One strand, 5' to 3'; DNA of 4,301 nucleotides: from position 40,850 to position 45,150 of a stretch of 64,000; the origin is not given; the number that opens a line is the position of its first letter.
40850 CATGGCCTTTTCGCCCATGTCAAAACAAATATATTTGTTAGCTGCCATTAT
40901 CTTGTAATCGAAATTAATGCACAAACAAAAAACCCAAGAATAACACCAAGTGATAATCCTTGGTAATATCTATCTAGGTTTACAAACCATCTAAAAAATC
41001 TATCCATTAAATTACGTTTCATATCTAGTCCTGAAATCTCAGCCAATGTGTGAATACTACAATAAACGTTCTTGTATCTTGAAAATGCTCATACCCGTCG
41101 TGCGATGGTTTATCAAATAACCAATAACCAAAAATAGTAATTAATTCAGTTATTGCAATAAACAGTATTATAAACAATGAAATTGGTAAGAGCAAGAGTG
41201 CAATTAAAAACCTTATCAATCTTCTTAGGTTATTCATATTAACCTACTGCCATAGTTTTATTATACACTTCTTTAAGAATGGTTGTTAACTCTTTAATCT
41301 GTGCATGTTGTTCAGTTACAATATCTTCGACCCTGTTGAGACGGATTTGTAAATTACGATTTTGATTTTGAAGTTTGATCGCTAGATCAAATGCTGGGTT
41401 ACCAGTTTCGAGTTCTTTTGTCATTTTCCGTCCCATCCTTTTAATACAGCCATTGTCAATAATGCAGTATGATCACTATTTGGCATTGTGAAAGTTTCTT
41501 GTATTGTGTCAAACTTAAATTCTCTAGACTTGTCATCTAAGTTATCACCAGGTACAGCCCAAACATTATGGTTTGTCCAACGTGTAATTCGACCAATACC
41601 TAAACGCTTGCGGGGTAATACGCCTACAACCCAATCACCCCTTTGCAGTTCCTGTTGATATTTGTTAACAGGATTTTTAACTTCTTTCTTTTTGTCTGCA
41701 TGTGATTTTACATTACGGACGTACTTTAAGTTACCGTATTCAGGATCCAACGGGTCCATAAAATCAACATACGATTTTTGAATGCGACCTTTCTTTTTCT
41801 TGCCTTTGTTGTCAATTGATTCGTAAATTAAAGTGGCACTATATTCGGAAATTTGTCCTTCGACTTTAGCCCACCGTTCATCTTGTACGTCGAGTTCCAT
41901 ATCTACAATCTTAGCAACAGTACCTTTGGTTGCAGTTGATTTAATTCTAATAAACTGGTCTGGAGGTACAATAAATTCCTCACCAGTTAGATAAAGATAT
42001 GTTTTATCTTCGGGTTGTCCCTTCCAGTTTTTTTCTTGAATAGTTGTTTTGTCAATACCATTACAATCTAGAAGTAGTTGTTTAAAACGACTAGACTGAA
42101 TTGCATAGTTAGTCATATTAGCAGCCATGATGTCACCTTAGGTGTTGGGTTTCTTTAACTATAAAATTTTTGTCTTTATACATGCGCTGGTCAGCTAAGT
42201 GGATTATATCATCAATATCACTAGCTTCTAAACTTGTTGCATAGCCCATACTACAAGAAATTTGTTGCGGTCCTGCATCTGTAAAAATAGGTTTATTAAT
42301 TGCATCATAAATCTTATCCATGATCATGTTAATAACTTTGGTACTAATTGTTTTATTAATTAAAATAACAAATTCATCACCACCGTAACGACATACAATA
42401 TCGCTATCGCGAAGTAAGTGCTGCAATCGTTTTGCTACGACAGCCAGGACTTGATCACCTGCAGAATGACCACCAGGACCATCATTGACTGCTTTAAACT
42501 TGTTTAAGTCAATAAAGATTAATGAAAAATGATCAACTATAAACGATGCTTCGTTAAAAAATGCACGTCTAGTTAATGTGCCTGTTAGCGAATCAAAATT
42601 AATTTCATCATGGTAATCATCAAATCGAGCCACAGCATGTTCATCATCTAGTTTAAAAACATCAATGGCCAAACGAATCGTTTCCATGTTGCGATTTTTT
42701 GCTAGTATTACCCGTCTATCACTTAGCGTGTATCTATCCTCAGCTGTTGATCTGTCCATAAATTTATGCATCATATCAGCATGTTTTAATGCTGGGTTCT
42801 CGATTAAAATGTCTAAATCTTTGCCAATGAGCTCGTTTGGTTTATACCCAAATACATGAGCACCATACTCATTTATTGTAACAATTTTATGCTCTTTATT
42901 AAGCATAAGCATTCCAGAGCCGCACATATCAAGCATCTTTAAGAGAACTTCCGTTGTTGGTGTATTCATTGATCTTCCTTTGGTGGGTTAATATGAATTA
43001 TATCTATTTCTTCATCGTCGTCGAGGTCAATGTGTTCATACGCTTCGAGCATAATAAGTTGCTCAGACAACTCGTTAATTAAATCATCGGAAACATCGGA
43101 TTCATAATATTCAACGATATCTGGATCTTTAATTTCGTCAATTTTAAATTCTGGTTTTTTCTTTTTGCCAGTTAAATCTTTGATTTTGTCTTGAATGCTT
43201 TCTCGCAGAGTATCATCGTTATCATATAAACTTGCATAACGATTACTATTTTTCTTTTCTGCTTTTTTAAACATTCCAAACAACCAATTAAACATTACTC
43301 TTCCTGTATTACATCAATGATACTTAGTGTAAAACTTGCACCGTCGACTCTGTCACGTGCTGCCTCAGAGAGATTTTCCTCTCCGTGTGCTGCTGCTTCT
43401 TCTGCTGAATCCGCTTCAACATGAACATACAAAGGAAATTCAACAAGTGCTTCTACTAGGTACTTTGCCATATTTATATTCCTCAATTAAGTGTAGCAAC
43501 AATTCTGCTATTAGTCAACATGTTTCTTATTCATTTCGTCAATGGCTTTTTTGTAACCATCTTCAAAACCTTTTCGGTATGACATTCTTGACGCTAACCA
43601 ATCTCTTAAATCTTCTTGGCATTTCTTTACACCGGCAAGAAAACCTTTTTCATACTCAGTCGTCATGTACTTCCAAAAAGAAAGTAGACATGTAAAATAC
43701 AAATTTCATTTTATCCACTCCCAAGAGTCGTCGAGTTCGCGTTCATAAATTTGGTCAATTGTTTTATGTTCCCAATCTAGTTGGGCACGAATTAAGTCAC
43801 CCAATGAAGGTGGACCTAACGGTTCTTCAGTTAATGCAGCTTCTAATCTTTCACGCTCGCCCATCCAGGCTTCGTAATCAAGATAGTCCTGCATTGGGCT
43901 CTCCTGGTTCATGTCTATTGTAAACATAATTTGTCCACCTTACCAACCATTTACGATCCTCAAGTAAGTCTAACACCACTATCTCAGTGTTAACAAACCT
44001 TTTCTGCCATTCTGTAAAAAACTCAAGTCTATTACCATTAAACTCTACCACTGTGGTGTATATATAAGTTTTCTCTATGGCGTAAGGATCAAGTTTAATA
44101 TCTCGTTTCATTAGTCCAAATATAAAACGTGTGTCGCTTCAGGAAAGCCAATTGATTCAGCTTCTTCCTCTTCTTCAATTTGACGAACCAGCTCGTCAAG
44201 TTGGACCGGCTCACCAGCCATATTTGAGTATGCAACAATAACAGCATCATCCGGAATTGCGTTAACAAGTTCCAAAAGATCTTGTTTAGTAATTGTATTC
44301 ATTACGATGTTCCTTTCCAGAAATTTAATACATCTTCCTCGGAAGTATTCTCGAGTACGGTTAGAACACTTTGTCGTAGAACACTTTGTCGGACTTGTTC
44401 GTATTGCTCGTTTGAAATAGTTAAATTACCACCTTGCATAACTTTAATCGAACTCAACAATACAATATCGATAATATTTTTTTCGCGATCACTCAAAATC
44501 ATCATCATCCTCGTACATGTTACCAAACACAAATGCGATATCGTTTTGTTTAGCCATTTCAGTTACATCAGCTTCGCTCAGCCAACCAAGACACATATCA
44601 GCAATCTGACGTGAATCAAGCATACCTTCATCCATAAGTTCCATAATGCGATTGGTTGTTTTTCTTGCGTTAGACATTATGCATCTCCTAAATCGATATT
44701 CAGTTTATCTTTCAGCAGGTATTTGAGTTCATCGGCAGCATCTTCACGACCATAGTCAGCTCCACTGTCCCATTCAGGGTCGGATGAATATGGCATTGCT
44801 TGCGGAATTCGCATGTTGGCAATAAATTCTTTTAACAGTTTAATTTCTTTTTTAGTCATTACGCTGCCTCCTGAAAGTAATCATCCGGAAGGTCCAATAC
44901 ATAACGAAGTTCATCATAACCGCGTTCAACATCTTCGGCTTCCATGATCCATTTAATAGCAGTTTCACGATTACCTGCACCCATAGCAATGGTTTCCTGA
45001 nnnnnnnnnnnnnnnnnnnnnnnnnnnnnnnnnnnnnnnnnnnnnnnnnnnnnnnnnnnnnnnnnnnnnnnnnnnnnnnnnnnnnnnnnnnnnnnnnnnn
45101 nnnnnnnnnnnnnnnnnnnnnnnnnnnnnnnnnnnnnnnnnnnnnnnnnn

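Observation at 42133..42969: Phage-encoded PAS-GGDEF diguanylate cyclase with intact catalytic and inhibitory sites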

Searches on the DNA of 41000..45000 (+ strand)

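Call 7: search_dna_similar(query=window:41000-45000:+, collection=phages, mode=near, max_rows=25)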
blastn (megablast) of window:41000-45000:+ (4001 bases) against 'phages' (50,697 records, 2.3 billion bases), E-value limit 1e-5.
No match.

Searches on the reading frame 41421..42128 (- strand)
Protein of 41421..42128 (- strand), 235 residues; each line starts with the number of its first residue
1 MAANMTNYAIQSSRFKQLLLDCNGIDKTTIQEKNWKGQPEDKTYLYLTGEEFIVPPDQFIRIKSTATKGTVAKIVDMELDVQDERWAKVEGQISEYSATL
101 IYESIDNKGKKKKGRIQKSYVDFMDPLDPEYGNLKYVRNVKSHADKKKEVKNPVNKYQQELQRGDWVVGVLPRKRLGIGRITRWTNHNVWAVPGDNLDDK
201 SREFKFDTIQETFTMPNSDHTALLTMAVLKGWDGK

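Call 22: search_protein_families(library=pfam, proteins=[window:41421-42128:-], max_evalue=0.01)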
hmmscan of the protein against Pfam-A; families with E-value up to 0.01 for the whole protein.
window:41421-42128:- (235 aa): 0 families

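Call 40: search_protein_families(library=padloc, proteins=[window:41421-42128:-], max_evalue=0.01)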
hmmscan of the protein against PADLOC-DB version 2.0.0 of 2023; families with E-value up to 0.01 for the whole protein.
window:41421-42128:- (235 aa): 0 families

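Call 49: search_protein_families(library=ncbifam, proteins=[window:41421-42128:-], max_evalue=0.001)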
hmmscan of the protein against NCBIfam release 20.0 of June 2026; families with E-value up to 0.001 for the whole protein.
window:41421-42128:- (235 aa): 0 families

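Call 62: search_protein_families(library=phrogs, proteins=[window:41421-42128:-], max_evalue=0.00001)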
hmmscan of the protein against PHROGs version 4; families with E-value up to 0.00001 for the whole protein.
window:41421-42128:- (235 aa): 0 families

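Call 64: find_homologous_proteins(query=window:41421-42128:-, max_evalue=0.001)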
Query window:41421-42128:- (235 aa): 48 proteins with E <= 0.001 among 171 candidates.
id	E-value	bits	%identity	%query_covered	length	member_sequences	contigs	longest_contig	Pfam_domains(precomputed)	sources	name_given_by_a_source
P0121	2.7e-156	536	100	100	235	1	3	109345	-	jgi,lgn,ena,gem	-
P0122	1.7e-64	235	55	93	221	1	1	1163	-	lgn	-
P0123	7.9e-64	233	50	92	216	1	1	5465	-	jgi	jgi:hypothetical protein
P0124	2.8e-63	231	51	94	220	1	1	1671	-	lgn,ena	-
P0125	8.9e-63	230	54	95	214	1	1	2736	-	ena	-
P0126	9.3e-63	230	52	94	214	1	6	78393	-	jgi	-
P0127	8.7e-62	227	50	93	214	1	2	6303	-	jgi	-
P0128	1.5e-61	226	52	93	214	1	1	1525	-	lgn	-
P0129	1.8e-61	226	50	93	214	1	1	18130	-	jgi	-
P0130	2.1e-61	225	52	93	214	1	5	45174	-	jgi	-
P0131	4.2e-61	224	50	93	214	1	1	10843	-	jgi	-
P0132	4.5e-59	218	50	94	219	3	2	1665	-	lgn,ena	-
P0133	4.5e-59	218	49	94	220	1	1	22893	-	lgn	-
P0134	1.8e-58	216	45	94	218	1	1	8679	-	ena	-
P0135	5.7e-57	211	46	95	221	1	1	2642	-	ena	-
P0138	2.0e-55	206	49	94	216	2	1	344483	-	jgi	-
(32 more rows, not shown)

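Call 65: find_encoding_contigs(protein=P0138, flank=6000, max_places=2)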
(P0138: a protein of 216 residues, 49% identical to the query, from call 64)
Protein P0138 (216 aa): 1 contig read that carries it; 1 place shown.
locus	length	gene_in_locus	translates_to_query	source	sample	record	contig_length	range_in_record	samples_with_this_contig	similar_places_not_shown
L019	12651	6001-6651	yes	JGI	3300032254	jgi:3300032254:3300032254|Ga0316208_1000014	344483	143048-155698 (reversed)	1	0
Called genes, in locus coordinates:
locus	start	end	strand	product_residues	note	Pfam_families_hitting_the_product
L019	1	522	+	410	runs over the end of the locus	-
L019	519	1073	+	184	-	-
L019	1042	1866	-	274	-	PF00563:EAL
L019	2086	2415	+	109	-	-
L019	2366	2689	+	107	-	-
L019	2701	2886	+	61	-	-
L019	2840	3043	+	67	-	-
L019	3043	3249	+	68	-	-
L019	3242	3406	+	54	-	-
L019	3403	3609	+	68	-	-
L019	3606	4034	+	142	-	-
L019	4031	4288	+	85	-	-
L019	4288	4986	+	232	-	-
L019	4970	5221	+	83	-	-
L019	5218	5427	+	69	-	-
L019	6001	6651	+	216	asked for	-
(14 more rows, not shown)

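Call 66: find_encoding_contigs(protein=P0126, flank=6000, max_places=2)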
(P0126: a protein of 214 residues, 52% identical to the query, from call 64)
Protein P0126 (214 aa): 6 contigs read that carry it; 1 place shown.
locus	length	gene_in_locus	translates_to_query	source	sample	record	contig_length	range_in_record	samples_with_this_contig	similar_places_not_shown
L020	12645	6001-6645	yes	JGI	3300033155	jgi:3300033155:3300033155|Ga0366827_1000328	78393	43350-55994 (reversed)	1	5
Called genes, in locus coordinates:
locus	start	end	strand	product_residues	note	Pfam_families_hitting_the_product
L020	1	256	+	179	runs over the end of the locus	-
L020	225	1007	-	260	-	PF00563:EAL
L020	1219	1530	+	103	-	-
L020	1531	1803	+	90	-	-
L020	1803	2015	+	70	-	-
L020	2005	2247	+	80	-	-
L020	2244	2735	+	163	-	-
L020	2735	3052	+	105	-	-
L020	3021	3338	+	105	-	-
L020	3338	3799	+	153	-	PF01844:HNH (weak), PF14279:HNH_5 (weak)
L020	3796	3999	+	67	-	-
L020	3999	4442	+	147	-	-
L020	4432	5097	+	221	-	-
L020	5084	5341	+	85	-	-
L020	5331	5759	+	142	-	PF13328:HD_4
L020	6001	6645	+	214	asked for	-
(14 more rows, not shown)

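Call 77: find_related_loci(query=A3, collection=viral_contigs, flank=3000)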
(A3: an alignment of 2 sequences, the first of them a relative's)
Query A3 (274 aa) in viral_contigs; peptide patterns used: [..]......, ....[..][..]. (x = any residue, [..] = any of these).
53 stretches matched a pattern; 3 encode a relative of the query (tblastn E <= 1e-3); 3 distinct loci.
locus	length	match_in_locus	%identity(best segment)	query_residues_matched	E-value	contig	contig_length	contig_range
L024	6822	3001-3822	100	1-274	0e+0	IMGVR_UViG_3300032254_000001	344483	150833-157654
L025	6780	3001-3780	60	1-274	2e-110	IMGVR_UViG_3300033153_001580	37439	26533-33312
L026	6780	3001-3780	60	1-274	2e-110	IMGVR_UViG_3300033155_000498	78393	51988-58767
